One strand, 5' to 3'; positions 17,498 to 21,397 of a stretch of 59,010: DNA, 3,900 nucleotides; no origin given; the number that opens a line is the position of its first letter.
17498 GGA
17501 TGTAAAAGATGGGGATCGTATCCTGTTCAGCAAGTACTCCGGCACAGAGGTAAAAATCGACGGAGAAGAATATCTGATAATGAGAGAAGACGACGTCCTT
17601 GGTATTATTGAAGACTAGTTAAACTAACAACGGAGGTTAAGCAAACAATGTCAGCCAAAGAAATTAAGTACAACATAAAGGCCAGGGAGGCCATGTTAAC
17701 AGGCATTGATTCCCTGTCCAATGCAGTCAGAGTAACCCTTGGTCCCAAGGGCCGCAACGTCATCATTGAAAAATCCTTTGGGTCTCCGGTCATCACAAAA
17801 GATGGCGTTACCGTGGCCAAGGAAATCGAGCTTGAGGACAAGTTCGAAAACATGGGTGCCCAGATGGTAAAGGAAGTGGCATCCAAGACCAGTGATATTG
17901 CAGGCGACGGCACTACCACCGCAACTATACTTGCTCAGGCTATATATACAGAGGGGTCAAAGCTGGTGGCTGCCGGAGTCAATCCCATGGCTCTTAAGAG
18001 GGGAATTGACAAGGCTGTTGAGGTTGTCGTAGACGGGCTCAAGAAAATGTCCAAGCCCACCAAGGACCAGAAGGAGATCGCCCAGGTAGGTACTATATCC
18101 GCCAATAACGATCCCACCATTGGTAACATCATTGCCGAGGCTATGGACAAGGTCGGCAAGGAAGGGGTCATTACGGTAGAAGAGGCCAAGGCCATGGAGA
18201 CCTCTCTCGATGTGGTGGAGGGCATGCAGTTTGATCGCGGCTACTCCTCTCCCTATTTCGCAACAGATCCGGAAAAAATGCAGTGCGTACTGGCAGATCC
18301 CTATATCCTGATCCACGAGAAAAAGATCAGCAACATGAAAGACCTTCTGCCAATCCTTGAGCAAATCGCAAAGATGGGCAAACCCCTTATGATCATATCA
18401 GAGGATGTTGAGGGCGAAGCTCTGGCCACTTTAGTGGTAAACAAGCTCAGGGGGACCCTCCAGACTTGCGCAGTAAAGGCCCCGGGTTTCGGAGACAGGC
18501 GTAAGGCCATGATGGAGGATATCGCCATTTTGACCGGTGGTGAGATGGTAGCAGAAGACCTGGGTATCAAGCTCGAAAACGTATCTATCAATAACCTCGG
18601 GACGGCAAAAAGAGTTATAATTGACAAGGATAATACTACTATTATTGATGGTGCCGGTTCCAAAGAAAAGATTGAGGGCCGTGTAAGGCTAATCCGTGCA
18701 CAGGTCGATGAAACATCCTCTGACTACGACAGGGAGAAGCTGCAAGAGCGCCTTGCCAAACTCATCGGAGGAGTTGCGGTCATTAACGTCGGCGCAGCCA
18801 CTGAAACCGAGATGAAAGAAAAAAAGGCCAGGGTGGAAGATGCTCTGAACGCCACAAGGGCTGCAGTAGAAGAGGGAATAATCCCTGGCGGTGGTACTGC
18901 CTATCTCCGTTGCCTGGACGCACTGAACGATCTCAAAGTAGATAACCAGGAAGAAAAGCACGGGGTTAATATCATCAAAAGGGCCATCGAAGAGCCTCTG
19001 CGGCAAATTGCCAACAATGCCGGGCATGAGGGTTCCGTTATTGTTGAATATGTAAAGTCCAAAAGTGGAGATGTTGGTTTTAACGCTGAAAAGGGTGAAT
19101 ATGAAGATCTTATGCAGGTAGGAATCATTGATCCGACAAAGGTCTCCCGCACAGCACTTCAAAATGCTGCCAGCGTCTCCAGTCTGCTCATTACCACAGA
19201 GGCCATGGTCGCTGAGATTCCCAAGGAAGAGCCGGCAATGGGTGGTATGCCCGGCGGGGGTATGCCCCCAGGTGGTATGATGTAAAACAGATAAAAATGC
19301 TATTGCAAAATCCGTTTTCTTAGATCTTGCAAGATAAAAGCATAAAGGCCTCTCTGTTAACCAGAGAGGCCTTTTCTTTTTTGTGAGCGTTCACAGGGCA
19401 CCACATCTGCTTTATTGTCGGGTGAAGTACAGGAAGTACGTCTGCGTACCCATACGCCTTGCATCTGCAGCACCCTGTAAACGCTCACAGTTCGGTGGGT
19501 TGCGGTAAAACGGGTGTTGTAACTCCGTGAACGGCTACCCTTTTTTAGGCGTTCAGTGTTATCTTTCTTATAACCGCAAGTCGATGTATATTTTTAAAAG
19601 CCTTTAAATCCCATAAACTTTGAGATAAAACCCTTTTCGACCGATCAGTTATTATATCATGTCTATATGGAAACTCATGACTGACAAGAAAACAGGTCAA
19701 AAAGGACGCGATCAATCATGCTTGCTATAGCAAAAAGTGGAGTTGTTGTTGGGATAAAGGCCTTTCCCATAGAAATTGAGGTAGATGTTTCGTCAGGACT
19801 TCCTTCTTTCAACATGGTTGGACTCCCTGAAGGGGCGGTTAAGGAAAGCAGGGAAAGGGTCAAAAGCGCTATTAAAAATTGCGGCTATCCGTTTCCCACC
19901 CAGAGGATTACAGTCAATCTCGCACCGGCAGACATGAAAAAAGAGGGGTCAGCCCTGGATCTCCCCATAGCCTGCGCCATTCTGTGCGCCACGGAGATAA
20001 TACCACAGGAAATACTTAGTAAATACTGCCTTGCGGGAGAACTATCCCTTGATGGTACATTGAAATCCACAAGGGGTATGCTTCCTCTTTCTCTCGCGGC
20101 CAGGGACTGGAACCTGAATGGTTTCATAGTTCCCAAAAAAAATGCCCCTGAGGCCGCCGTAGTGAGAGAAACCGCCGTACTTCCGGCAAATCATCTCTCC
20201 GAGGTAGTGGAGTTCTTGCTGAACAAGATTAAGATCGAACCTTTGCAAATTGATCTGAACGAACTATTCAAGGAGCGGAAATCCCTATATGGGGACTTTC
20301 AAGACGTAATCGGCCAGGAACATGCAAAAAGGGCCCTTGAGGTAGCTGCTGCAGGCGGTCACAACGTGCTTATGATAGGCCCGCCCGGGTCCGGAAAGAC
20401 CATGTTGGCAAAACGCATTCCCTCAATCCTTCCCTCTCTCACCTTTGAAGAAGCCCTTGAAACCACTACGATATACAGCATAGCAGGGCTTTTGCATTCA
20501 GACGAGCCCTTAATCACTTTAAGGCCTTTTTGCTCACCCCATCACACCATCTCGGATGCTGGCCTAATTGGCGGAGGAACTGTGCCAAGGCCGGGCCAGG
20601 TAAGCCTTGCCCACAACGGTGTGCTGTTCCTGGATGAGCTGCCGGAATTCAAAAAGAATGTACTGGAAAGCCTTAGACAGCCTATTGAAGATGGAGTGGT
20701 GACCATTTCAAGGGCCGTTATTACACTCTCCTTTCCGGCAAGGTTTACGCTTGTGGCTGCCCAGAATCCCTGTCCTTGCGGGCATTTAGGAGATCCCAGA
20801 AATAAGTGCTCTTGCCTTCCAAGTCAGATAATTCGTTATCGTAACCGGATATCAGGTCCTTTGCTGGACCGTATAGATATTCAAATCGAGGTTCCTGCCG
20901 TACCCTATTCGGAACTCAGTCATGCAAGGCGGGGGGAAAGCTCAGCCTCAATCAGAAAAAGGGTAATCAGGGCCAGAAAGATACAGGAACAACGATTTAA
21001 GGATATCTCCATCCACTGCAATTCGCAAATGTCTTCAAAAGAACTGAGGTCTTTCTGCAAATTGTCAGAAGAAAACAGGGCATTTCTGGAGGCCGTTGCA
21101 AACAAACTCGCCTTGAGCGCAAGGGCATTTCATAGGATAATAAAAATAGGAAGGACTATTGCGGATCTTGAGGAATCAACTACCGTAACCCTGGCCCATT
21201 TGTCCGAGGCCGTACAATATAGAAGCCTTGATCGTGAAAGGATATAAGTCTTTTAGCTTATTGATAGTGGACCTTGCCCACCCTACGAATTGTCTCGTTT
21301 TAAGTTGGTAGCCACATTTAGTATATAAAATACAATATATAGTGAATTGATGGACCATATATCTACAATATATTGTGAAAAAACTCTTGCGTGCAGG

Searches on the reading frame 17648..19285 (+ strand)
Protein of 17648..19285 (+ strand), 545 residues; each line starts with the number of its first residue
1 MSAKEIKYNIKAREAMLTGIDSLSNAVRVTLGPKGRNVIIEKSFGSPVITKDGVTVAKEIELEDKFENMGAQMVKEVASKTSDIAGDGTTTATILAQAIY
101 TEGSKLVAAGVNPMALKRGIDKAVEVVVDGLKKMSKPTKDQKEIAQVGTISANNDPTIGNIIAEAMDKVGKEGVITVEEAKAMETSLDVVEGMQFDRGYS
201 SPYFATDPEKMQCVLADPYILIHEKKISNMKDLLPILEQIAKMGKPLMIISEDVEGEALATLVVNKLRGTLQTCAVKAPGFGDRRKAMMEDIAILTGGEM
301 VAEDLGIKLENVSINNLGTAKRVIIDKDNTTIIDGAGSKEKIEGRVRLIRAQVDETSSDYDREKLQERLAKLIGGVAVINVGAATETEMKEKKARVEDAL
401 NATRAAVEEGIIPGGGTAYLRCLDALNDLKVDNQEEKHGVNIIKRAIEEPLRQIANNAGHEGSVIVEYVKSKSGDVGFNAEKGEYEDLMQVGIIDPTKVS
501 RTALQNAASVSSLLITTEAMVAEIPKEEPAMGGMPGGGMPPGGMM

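Call 71: search_protein_families(library=pfam, proteins=[window:17648-19285:+], max_evalue=0.00001)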
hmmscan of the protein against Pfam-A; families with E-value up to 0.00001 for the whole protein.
window:17648-19285:+ (545 aa): 1 family
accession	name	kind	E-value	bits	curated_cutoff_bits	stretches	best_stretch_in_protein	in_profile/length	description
PF00118.29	Cpn60_TCP1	-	1.7e-77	261.7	34.3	1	23-523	1-488/490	TCP-1/cpn60 chaperonin family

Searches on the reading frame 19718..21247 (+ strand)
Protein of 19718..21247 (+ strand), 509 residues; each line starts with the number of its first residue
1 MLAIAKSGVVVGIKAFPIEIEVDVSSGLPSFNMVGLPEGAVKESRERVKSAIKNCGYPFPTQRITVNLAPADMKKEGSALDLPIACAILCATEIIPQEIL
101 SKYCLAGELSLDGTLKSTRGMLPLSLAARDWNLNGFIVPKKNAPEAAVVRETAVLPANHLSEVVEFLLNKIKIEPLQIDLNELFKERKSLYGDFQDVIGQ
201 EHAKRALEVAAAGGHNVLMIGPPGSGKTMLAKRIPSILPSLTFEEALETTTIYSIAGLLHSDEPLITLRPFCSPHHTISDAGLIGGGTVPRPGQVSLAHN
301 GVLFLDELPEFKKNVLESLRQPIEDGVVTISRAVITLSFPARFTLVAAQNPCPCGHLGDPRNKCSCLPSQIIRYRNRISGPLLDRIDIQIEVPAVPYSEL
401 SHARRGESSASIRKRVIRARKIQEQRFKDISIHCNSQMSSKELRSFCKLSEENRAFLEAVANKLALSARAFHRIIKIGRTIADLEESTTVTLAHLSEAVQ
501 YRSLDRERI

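Call 71: search_protein_families(library=pfam, proteins=[window:19718-21247:+], max_evalue=0.00001)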
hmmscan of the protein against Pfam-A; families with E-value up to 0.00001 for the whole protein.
window:19718-21247:+ (509 aa): 5 families
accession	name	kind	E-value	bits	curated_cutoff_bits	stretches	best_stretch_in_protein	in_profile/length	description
PF01078.27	Mg_chelatase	-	4.4e-97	323.9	20.3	1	193-399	1-206/207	Magnesium chelatase, subunit ChlI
PF13541.12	ChlI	-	2.4e-46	157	27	1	20-142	1-121/121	Subunit ChlI of Mg-chelatase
PF13335.12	Mg_chelatase_C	-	1.2e-32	112.7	26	1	406-502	1-94/94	Magnesium chelatase, subunit ChlI C-terminal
PF00493.29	MCM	-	1.3e-11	44.5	23.3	1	291-352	113-174/224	MCM P-loop domain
PF07728.20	AAA_5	-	5.7e-09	36.5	22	1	216-353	1-125/139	AAA domain (dynein-related subfamily)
